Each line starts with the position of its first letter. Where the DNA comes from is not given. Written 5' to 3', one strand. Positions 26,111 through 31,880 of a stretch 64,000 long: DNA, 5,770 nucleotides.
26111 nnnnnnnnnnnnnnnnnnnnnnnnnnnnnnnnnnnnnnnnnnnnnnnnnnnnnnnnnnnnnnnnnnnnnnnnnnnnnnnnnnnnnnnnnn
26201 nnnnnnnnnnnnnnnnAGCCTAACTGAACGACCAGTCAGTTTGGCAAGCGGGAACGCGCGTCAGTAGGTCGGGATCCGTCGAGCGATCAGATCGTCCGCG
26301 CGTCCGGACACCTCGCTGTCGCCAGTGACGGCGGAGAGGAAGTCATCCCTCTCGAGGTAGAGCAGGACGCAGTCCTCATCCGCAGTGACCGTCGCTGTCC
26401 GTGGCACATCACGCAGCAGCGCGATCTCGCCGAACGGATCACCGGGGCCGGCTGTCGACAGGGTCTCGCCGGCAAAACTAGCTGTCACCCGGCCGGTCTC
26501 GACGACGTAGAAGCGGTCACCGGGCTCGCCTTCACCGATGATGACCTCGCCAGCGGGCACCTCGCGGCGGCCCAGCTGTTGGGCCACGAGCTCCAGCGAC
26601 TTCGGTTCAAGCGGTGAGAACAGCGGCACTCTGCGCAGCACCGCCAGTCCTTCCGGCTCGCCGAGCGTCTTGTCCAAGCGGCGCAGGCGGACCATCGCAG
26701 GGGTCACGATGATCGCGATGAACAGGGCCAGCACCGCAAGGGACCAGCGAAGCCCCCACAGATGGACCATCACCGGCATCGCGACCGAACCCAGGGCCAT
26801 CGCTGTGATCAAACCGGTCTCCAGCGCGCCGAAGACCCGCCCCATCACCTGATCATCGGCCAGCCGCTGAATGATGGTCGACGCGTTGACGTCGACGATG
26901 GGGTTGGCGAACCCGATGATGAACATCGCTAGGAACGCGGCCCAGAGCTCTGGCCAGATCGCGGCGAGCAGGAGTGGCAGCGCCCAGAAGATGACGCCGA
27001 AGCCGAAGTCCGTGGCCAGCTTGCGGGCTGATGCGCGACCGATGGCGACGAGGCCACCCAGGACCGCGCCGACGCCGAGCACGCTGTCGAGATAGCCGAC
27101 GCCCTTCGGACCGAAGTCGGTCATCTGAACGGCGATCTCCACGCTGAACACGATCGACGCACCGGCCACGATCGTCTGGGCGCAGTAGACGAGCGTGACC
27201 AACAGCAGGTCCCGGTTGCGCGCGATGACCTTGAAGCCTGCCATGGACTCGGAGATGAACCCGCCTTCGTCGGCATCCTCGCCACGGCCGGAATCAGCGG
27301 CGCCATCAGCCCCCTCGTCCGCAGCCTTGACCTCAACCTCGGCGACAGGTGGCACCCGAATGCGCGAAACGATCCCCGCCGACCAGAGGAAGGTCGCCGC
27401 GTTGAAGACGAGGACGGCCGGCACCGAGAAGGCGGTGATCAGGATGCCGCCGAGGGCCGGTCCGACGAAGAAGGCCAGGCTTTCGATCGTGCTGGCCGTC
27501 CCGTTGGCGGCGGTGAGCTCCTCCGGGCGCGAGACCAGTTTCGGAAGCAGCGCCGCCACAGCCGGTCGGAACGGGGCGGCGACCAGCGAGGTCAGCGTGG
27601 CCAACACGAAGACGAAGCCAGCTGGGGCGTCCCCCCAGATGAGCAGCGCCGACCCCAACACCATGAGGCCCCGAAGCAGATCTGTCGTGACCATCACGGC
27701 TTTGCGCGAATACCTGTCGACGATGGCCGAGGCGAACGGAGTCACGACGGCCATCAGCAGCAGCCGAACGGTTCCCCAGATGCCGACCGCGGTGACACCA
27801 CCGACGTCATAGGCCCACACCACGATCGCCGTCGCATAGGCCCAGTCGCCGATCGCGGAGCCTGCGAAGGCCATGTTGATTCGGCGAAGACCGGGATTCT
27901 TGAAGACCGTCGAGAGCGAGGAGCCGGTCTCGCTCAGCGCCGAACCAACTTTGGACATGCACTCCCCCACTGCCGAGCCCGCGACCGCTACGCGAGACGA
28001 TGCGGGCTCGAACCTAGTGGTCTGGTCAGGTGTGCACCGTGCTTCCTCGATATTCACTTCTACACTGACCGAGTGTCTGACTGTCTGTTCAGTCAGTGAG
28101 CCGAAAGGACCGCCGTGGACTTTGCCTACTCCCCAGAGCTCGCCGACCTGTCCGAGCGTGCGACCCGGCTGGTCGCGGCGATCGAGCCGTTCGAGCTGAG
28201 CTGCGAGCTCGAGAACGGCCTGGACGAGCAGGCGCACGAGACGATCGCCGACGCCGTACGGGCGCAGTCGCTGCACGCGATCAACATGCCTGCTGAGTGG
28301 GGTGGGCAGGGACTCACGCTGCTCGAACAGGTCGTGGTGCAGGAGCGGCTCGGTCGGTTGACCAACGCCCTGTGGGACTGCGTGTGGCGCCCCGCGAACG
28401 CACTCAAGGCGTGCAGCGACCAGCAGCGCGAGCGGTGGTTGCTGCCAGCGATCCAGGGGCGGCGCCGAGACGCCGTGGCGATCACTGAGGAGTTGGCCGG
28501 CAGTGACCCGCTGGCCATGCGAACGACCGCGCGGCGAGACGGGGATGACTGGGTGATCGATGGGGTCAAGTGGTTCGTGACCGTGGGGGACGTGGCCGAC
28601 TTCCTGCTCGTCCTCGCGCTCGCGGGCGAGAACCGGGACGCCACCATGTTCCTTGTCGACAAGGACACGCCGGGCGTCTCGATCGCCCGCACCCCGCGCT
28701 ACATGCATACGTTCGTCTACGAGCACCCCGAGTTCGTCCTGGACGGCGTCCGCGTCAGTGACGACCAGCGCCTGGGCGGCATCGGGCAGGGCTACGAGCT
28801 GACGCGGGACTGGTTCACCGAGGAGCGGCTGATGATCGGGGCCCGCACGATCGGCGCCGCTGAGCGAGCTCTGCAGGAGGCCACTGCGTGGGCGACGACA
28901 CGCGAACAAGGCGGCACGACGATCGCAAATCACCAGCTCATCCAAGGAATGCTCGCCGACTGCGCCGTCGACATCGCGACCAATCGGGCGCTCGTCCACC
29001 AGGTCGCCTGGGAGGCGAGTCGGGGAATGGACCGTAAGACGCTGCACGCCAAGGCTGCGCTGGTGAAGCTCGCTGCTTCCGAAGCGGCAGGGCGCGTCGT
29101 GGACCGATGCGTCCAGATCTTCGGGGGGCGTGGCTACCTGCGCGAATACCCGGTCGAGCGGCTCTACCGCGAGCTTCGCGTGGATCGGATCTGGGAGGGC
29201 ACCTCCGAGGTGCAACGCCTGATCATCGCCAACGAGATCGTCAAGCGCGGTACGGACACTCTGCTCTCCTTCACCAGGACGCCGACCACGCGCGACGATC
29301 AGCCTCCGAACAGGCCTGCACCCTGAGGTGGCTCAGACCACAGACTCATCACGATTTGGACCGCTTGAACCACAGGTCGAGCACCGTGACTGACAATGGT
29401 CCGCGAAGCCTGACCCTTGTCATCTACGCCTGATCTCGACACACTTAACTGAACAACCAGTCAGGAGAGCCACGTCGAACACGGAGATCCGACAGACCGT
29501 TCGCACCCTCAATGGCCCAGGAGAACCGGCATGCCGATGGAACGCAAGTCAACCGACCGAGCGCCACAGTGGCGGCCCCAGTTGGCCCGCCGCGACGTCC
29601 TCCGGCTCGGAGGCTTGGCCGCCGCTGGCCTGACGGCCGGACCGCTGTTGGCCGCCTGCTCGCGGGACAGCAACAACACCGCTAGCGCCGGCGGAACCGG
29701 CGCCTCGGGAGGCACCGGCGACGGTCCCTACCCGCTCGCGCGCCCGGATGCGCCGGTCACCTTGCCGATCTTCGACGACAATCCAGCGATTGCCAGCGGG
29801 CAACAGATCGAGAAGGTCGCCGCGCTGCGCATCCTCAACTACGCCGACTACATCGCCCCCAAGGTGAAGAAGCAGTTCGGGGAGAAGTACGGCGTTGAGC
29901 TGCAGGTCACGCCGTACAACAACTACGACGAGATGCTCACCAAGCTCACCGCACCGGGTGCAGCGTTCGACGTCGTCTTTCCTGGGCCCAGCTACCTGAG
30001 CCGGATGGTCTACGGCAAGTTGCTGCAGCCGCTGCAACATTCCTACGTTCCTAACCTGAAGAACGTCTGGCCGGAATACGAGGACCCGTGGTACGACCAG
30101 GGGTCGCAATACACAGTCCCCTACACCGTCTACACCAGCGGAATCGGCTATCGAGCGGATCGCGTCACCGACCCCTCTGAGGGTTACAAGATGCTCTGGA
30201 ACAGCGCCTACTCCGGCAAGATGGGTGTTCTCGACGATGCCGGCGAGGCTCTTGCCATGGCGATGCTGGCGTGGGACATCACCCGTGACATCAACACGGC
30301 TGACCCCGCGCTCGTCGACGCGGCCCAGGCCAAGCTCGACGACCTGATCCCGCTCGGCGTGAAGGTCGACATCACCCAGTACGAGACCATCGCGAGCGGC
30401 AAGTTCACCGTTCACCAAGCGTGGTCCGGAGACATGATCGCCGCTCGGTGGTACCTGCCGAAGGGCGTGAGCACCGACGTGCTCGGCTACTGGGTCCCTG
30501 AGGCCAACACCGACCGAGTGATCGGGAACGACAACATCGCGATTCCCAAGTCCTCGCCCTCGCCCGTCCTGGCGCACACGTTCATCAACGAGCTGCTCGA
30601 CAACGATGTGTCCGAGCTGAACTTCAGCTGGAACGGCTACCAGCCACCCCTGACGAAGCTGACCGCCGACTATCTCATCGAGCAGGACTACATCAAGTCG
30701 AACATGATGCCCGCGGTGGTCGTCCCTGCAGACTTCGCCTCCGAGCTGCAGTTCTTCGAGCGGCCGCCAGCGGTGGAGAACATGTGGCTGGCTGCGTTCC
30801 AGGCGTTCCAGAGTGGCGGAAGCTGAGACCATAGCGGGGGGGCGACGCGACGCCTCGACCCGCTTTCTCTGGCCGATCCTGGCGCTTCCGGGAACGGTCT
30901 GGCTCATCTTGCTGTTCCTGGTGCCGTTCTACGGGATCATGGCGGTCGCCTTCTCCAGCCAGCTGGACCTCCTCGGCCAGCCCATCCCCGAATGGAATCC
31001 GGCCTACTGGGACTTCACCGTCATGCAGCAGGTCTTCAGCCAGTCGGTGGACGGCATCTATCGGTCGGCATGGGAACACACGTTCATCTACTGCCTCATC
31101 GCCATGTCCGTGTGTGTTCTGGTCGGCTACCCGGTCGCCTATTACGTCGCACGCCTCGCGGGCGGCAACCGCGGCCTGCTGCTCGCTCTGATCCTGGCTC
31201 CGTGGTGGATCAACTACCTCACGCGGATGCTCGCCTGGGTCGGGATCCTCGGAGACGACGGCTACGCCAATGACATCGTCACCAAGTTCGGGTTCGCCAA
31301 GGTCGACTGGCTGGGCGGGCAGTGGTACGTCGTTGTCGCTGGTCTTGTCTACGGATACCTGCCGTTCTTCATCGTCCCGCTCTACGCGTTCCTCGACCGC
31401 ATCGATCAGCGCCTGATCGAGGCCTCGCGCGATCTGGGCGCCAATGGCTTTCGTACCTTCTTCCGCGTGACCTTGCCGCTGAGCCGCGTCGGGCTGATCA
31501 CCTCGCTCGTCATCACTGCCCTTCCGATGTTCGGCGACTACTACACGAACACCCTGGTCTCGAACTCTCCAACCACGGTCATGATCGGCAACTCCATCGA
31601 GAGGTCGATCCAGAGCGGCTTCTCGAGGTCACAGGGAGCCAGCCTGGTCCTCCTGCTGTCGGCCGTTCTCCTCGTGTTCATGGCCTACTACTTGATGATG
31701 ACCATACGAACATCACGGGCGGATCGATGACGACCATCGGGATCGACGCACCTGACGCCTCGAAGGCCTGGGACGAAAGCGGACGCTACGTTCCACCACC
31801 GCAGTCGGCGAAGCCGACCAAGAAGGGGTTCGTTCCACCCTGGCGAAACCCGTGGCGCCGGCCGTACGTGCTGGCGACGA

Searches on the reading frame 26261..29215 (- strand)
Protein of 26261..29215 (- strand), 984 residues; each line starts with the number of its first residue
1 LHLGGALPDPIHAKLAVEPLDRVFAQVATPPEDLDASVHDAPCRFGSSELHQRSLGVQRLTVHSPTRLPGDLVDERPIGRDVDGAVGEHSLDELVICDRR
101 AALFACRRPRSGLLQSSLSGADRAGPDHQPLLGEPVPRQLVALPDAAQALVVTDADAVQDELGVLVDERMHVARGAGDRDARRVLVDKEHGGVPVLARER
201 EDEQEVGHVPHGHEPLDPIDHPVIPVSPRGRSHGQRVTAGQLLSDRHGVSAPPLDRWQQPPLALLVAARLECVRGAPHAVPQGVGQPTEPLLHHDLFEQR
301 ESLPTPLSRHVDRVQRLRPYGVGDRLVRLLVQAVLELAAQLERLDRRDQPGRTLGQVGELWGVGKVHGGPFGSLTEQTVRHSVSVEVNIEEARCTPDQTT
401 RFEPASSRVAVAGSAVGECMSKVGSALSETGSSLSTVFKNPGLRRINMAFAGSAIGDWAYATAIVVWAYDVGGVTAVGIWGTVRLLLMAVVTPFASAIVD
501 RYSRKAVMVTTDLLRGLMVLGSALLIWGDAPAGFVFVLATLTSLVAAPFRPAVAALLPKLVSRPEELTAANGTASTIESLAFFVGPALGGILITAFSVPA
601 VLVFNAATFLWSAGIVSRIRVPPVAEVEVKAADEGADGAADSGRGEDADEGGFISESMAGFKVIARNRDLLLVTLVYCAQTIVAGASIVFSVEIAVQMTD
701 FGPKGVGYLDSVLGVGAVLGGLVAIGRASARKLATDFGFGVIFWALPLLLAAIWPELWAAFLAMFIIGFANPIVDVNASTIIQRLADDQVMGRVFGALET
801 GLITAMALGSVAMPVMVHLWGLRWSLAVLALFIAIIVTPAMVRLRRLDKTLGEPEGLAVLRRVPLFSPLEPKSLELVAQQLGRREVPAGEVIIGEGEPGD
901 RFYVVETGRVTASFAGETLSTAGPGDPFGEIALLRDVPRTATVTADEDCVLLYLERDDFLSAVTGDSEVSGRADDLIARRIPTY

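Call 37: search_protein_families(library=pfam, proteins=[window:26261-29215:-], max_evalue=0.0001)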
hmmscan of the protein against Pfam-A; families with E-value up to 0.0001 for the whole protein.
window:26261-29215:- (984 aa): 2 families
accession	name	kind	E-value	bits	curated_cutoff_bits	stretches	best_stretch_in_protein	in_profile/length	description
PF07690.21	MFS_1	-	2.6e-31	109.3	33.4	2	449-731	4-264/347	Major Facilitator Superfamily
PF00027.35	cNMP_binding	-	8.9e-21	74.1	27.5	1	884-962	2-85/89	Cyclic nucleotide-binding domain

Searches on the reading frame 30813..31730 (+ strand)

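Call 37: search_protein_families(library=pfam, proteins=[window:30813-31730:+], max_evalue=0.0001)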
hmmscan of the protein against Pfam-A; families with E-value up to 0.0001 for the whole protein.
window:30813-31730:+ (305 aa): 1 family
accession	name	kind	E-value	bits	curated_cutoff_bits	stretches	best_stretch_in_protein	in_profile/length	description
PF00528.27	BPD_transp_1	-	2.2e-10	41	26.4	1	118-294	15-174/184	Binding-protein-dependent transport system inner membrane component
